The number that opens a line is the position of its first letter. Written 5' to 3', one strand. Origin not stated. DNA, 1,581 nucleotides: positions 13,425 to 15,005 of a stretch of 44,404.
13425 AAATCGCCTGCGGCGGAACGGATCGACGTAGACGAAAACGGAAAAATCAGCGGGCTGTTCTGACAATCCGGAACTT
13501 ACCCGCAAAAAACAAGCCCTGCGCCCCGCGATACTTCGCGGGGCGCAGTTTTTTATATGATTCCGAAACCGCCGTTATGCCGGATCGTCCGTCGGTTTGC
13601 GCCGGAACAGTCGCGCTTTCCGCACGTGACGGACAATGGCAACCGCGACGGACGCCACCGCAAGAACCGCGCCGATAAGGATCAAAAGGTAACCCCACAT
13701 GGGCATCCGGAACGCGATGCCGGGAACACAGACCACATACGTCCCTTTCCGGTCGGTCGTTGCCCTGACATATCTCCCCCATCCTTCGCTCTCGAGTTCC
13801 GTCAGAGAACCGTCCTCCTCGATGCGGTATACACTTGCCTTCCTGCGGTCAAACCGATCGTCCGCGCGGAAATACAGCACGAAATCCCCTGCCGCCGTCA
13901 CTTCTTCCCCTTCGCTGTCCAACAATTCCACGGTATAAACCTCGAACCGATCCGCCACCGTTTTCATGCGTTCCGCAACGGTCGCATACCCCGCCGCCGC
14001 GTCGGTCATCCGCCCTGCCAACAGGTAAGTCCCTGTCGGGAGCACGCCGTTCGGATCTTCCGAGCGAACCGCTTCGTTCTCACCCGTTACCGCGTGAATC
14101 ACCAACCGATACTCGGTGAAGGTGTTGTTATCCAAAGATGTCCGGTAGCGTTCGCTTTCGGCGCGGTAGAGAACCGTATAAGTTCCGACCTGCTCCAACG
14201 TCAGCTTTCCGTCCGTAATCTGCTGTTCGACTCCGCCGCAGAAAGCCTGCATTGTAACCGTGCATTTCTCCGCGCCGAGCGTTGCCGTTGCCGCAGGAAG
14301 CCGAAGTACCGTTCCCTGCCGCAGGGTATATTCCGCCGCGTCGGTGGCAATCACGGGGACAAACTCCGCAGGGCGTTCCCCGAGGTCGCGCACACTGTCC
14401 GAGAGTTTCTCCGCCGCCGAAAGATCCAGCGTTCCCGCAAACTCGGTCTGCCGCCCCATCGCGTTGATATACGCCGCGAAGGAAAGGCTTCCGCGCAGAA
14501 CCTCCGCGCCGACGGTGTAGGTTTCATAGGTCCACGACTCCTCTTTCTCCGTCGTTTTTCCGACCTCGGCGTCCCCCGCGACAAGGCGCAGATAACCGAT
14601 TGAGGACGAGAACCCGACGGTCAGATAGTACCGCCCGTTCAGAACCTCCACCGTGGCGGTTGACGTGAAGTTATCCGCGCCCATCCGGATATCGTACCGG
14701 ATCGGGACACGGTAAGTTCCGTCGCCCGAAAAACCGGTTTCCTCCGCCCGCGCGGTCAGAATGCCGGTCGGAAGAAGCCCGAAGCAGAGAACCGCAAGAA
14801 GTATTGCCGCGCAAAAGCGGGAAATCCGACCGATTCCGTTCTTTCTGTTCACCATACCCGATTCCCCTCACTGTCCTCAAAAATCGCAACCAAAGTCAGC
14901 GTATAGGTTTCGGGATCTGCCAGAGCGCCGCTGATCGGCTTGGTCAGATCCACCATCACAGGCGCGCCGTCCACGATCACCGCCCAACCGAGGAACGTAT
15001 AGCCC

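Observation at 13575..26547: Five-gene envelope operon: a tandem pair of MacB-type (ATPase-FtsX fusion) proteins coupled to two lipoproteins over 1000 aa and a tail-anchored surface protein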

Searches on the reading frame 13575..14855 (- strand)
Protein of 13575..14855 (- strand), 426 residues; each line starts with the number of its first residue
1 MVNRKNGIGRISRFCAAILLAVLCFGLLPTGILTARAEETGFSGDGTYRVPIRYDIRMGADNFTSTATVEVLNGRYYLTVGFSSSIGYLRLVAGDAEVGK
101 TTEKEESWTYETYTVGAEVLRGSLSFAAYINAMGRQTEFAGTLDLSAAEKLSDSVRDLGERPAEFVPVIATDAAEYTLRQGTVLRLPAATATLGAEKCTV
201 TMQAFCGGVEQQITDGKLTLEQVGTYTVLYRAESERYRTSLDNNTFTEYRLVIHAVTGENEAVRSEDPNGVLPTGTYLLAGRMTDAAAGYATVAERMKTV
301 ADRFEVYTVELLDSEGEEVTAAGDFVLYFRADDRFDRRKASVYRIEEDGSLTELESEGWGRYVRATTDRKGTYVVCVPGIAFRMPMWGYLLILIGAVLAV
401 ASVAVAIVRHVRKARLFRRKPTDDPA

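Call 6: search_protein_families(library=pfam, proteins=[window:13575-14855:-], max_evalue=0.01)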
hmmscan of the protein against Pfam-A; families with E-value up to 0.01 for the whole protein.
window:13575-14855:- (426 aa): 0 families

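Call 7: search_protein_families(library=ncbifam, proteins=[window:13575-14855:-], max_evalue=0.01)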
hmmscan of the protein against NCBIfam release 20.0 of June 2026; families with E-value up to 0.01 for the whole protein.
window:13575-14855:- (426 aa): 0 families

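Call 16: find_homologous_proteins(query=window:13575-14855:-, max_evalue=0.001)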
Query window:13575-14855:- (426 aa): 230 proteins with E <= 0.001 among 8000 candidates; the best 120 are listed.
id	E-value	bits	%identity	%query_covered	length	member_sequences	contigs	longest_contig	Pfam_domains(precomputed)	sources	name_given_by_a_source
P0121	2.3e-276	934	100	100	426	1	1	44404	-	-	-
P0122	3.2e-212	723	82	91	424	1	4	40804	-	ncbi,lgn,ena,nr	ncbi:MAG TPA: hypothetical protein DDW30_03660 [Clostridiales bacterium]|nr:hypothetical protein [Cl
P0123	1.4e-134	467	51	96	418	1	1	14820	-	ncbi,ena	-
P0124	2.7e-134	466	51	96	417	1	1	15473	-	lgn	-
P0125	3.9e-133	462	52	92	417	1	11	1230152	-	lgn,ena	-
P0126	4.4e-133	462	52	92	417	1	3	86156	-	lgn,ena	-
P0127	4.9e-133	462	53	90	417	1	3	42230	-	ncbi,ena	-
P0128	5.1e-133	462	52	92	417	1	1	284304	-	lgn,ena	-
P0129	7.4e-133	462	50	96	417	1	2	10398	-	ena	-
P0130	9.4e-133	461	52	92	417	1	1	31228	-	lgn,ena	-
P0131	1.5e-132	461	52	92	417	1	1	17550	-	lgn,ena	-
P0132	1.9e-132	460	51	92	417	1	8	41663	-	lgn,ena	-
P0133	5.9e-132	459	52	92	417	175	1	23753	-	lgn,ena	-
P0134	7.1e-132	458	52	90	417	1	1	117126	-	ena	-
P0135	1.2e-131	458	53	88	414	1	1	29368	-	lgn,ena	-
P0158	1.1e-128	448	52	90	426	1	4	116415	-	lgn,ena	-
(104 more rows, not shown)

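Call 19: search_protein_families(library=pfam, proteins=[window:13575-14855:-, P0125, P0158, P0122], max_evalue=10)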
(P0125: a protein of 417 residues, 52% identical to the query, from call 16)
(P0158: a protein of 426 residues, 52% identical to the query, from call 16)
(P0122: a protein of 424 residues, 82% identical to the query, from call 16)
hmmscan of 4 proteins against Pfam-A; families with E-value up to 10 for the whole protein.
window:13575-14855:- (426 aa): 1 family
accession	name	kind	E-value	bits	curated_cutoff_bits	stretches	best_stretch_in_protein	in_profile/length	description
PF05031.18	NEAT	-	0.25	12.2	32.8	1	63-130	29-100/119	Iron Transport-associated domain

P0125 (417 aa): 3 families
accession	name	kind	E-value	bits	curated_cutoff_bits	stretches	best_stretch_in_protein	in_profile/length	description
PF05031.18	NEAT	-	7.8e-06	26.8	32.8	1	56-140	26-116/119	Iron Transport-associated domain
PF16403.11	Bact_surface_Ig-like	-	0.011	16.2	27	1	169-234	5-60/71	Bacterial surface protein, Ig-like domain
PF11254.13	DUF3053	-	0.045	13.8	23.9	1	222-306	56-138/219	Protein of unknown function (DUF3053)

P0158 (426 aa): 6 families
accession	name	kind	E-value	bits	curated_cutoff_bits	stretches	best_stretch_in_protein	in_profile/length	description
PF05031.18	NEAT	-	2.9e-05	24.9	32.8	1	56-140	26-116/119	Iron Transport-associated domain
PF16403.11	Bact_surface_Ig-like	-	0.029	14.8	27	1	168-234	4-60/71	Bacterial surface protein, Ig-like domain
PF16277.11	DUF4926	-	0.092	12.6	29.1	1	303-318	32-47/57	Domain of unknown function (DUF4926)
PF14316.11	DUF4381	-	0.13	13.1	27.2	1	376-418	11-50/145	Domain of unknown function (DUF4381)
PF07332.16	Phage_holin_3_6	-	0.22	12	28.4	1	377-413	60-98/116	Putative Actinobacterial Holin-X, holin superfamily III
PF13648.12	Lipocalin_4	-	8.5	7.8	22.4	0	74-120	17-69/89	Lipocalin-like domain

P0122 (424 aa): 5 families
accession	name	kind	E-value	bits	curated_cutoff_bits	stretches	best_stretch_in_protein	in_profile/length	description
PF11545.14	HemeBinding_Shp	-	0.029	14.6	26.4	1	59-140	40-133/148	Cell surface heme-binding protein Shp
PF05031.18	NEAT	-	0.035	15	32.8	1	60-137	29-112/119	Iron Transport-associated domain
PF06305.16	LapA_dom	-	0.15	12.5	28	1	388-418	25-55/64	Lipopolysaccharide assembly protein A domain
PF24626.1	SH3_Tf2-1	-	0.16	12.5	30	1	210-240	14-44/64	Tf2-1-like, SH3 domain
PF14316.11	DUF4381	-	0.25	12.1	27.2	1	378-418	12-50/145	Domain of unknown function (DUF4381)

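Call 24: search_solved_structures(query=A1, max_evalue=10, show_alignments=3)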
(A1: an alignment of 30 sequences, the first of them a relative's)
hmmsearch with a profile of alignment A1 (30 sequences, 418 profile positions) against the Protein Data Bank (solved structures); distinct sequences matched with E-value up to 10: 0.

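Call 33: predict_structure(alignment_id=A1)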
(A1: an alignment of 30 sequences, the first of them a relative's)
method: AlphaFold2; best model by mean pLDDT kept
length: 426 residues; sequences in the alignment: 30
mean_pLDDT: 76.1   pTM: 0.54
mean pLDDT of the five models: 76.1, 74.3, 73.6, 72.9, 72.8
residues with pLDDT >= 90: 61; 70-90: 250; 50-70: 73; < 50: 42
segments of 3 or more residues with pLDDT < 50: 1-10, 23-38, 379-385, 419-426
pLDDT, mean of each block of 10 residues (from residue 1): 37 54 41 39 85 78 88 88 86 85 88 88 86 76 90 86 85 68 81 86 91 87 87 87 86 72 78 75 63 70 75 75 86 66 83 84 86 72 52 85 82 58 41
secondary structure, 60 per line:
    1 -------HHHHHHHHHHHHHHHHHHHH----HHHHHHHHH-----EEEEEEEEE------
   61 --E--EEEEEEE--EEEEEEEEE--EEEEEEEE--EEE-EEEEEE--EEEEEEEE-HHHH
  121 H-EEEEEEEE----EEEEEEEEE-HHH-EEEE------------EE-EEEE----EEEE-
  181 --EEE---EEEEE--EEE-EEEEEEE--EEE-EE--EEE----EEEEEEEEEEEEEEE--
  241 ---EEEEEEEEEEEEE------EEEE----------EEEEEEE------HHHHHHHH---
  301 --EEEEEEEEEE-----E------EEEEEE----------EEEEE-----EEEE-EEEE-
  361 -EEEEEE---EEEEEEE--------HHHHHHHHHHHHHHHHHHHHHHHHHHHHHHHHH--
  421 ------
elements in order: H8-27 H32-40 E46-54 E66-72 E75-83 E86-93 E96-98 E100-105 E108-115 H117-121 E123-130 E135-143 E149-152 E168-171 E176-179 E183-185 E189-193 E196-198 E200-206 E209-211 E217-219 E224-238 E244-256 E263-266 E277-283 H290-297 E303-312 E325-330 E341-345 E351-354 E356-359 E362-367 E371-377 H386-418

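Call 41: fold_search(model_id=the predicted structure, library=pdb)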
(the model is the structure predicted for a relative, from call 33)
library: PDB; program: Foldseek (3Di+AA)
matches with E <= 10: 1424; with E <= 0.001: 9
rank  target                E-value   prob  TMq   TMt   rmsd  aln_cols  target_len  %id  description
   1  5vmm_E                6.8e-05  1.00  0.20  0.25  22.3       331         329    8  Staphylococcus aureus IsdB bound to human hemoglobin (released 2017-11-15)
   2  8f2n_H                8.3e-05  1.00  0.18  0.18  17.6       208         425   10  Phi-29 partially-expanded fiberless prohead (released 2023-11-15)
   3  8f2o_n                2.1e-04  1.00  0.18  0.17  16.4       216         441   12  Phi-29 expanded, DNA-packaged fiberless prohead (released 2023-11-15)
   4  4ij2_F                3.5e-04  1.00  0.20  0.26  21.4       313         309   10  Human methemoglobin in complex with the second and third NEAT domains of IsdH from Staphylococcus aureus (released 2013-12-25)
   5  5vmm_F                3.9e-04  1.00  0.20  0.26  22.0       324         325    8  Staphylococcus aureus IsdB bound to human hemoglobin (released 2017-11-15)
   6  7pcf_E                4.3e-04  1.00  0.20  0.25  22.8       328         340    8  Human methemoglobin bound to Staphylococcus aureus hemophore IsdB (released 2022-04-13)
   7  3sik_A                6.4e-04  1.00  0.22  0.68   3.1       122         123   20  Crystal structure of the Bacillus anthracis hemophore IsdX1 complexed with heme (released 2012-05-02)
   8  9s3p_G                6.4e-04  1.00  0.19  0.24  22.7       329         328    8  Human carboxyhemoglobin bound to Staphylococcus aureus IsdH-N2N3 - 3IsdH(alpha2beta):Hbtet complex (released 2025-11-12)
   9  6e57_C                7.8e-04  0.51  0.13  0.14  18.2       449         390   11  Bacteroides ovatus mixed-linkage glucan utilization locus (MLGUL) SGBP-B in complex with mixed-linkage heptasaccharide (released 2019-05-29)
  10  6e57_D                1.0e-03  0.44  0.13  0.14  18.2       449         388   12  Bacteroides ovatus mixed-linkage glucan utilization locus (MLGUL) SGBP-B in complex with mixed-linkage heptasaccharide (released 2019-05-29)
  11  6tb2_D                1.1e-03  1.00  0.20  0.25  21.3       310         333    9  Structure of human haptoglobin-hemoglobin bound to S. aureus IsdH (released 2019-12-18)
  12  7pcf_F                1.1e-03  0.99  0.20  0.24  22.7       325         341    7  Human methemoglobin bound to Staphylococcus aureus hemophore IsdB (released 2022-04-13)
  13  5y9h_A                1.4e-03  0.47  0.14  0.13  26.3       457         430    7  Crystal structure of SafDAA-dsc complex (released 2017-11-15)
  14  4h8q                  1.6e-03  1.00  0.21  0.68   3.0       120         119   15  Structure of the Q29T IsdX2-NEAT5 mutant in complex with heme (released 2013-02-06)
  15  3b43                  1.6e-03  0.60  0.14  0.11  35.4       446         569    8  I-band fragment I65-I70 from titin (released 2008-01-22)
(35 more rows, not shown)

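Call 87: search_protein_representatives(alignment_id=A1)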
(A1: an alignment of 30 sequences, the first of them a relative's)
Query: 30 sequences, 418 profile positions. Proteins with E-value up to 0.001 (for the whole library): 405; up to 1e-10: 94; up to 1e-30: 53. The best 150 are listed.
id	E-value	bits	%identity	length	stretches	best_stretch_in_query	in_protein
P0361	1.3e-179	613.7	-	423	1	7-415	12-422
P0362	4.8e-162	555.8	-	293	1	1-283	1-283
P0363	3.0e-129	447.8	-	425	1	2-414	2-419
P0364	5.8e-126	437.0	-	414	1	7-415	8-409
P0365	1.0e-113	396.6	-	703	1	62-416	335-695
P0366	8.6e-111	387.0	-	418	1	6-414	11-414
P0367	5.9e-109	380.9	-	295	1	67-351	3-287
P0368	8.5e-109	380.4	-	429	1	9-415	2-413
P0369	4.1e-107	374.9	-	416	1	5-415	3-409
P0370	1.5e-105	369.8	-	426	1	8-414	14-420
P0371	3.7e-103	361.9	-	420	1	9-413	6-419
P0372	2.0e-100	352.9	-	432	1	1-414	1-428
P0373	2.7e-98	345.8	-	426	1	3-415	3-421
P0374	2.3e-90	319.7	-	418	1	1-416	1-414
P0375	3.9e-90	318.9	-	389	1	63-415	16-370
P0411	1.2e-32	129.5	-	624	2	34-409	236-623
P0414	3.0e-30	121.7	-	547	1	54-256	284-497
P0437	2.9e-16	75.6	-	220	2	28-161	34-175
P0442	2.9e-14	69.0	-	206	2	2-161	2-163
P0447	5.1e-13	64.9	-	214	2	8-163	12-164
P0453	4.2e-11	58.6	-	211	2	10-143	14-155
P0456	1.8e-10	56.5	-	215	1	6-114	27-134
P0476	1.2e-08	50.5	-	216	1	7-128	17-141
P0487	3.6e-08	48.9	-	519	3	61-145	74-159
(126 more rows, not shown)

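Call 88: search_protein_families(library=pfam, proteins=[P0487, P0414, P0411, P0365, P0437, P0442, P0447, P0453, P0456, P0476], max_evalue=0.01)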
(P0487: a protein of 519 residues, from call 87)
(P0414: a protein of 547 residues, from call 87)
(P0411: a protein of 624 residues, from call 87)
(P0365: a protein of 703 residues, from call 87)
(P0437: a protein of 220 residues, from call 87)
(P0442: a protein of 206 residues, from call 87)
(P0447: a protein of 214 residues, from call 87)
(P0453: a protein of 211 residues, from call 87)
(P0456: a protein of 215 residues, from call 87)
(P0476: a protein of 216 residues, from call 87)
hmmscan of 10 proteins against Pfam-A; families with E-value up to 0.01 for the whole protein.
P0487 (519 aa): 3 families
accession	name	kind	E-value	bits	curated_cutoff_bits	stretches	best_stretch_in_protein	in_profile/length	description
PF05031.18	NEAT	-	3.2e-38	131.3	32.8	3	363-469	4-115/119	Iron Transport-associated domain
PF11545.14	HemeBinding_Shp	-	2e-13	50.9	26.4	2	224-309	36-131/148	Cell surface heme-binding protein Shp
PF00746.26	Gram_pos_anchor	-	0.0011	19.3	20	1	485-519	8-42/43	LPXTG cell wall anchor motif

P0414 (547 aa): 2 families
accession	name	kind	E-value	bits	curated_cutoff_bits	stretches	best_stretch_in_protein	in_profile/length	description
PF11545.14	HemeBinding_Shp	-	0.00014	22.2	26.4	1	277-376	29-133/148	Cell surface heme-binding protein Shp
PF05031.18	NEAT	-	0.0015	19.4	32.8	1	265-377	5-116/119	Iron Transport-associated domain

P0411 (624 aa): 1 family
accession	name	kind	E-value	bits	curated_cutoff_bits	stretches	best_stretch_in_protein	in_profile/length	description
PF11545.14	HemeBinding_Shp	-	0.0023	18.2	26.4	1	254-352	28-131/148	Cell surface heme-binding protein Shp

P0365 (703 aa): 1 family
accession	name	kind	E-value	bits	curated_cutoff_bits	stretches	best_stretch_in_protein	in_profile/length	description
PF09479.16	Flg_new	-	1.4e-11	44.7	27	1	43-107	1-63/65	Listeria-Bacteroides repeat domain (List_Bact_rpt)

P0437 (220 aa): 0 families

P0442 (206 aa): 1 family
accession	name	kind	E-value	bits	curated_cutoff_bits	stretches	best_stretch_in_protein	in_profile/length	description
PF05031.18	NEAT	-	4.8e-07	30.7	32.8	1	33-145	3-119/119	Iron Transport-associated domain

P0447 (214 aa): 0 families

P0453 (211 aa): 1 family
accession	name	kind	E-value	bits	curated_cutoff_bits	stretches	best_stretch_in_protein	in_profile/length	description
PF05031.18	NEAT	-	0.0019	19.1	32.8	1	48-135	2-96/119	Iron Transport-associated domain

P0456 (215 aa): 0 families

P0476 (216 aa): 1 family
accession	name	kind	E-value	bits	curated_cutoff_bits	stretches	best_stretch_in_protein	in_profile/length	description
PF05031.18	NEAT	-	0.00049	21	32.8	1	58-147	19-109/119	Iron Transport-associated domain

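Call 90: find_encoding_contigs(protein=P0125, flank=10000, max_places=2)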
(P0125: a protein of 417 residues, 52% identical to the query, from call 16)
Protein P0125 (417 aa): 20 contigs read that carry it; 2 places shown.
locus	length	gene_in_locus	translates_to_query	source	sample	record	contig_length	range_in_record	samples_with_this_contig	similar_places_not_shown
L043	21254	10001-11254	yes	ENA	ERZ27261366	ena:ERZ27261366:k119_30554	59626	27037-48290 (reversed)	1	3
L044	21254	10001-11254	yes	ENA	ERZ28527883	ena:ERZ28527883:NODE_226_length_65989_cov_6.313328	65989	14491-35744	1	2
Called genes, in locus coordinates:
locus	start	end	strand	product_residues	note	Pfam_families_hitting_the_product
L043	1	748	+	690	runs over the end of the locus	PF00005:ABC_tran, PF02463:SMC_N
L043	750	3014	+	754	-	PF00005:ABC_tran, PF02463:SMC_N (weak), PF13304:AAA_21 (faint)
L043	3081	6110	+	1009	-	PF09479:Flg_new, PF13306:LRR_5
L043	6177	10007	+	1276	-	PF09479:Flg_new, PF18998:Flg_new_2 (faint)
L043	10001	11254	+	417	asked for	-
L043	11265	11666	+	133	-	PF01325:Fe_dep_repress, PF02742:Fe_dep_repr_C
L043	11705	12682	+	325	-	PF13280:WYL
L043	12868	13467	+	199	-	PF01726:LexA_DNA_bind (weak), PF00717:Peptidase_S24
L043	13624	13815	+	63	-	-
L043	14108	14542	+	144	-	PF04545:Sigma70_r4, PF08281:Sigma70_r4_2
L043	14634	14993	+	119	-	-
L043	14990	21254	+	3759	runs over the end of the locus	PF01624:MutS_I, PF28553:WH_1, PF00176:SNF2-rel_dom (faint), PF28554:DUF8437, PF04851:ResIII, PF28555:Helicase_dom, PF12960:DUF3849, PF22763:NrS1-1_pol-like_HBD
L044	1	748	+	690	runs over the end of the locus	PF00005:ABC_tran, PF02463:SMC_N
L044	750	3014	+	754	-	PF00005:ABC_tran, PF02463:SMC_N (weak), PF13304:AAA_21 (faint)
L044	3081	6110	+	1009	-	PF09479:Flg_new, PF13306:LRR_5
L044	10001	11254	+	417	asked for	-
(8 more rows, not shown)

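Call 91: find_encoding_contigs(protein=P0158, flank=10000, max_places=2)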
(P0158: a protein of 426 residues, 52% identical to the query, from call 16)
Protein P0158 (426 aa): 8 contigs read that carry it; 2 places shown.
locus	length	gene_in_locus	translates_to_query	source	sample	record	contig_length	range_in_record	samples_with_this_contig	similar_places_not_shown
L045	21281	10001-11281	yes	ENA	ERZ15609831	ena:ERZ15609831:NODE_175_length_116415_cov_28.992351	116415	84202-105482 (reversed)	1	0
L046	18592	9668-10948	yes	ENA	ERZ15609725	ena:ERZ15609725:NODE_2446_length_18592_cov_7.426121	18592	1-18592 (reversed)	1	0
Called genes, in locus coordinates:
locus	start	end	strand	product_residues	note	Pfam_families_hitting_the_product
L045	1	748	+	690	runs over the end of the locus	PF00005:ABC_tran, PF02463:SMC_N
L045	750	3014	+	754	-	PF00005:ABC_tran, PF02463:SMC_N (faint), PF13304:AAA_21 (faint)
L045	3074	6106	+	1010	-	PF09479:Flg_new, PF13306:LRR_5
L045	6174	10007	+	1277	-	PF09479:Flg_new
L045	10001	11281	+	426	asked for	-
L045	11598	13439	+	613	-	PF00664:ABC_membrane, PF02463:SMC_N (weak), PF00005:ABC_tran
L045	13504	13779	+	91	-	PF05402:PqqD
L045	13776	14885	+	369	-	PF04055:Radical_SAM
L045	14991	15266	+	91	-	-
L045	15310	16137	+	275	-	PF27840:ScmC (weak)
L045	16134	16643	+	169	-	-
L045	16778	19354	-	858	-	PF00403:HMA, PF00122:E1-E2_ATPase, PF00702:Hydrolase, PF00403:HMA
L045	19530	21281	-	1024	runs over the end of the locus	-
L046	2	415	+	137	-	?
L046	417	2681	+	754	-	PF00005:ABC_tran, PF02463:SMC_N (faint), PF13304:AAA_21 (faint)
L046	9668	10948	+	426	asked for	-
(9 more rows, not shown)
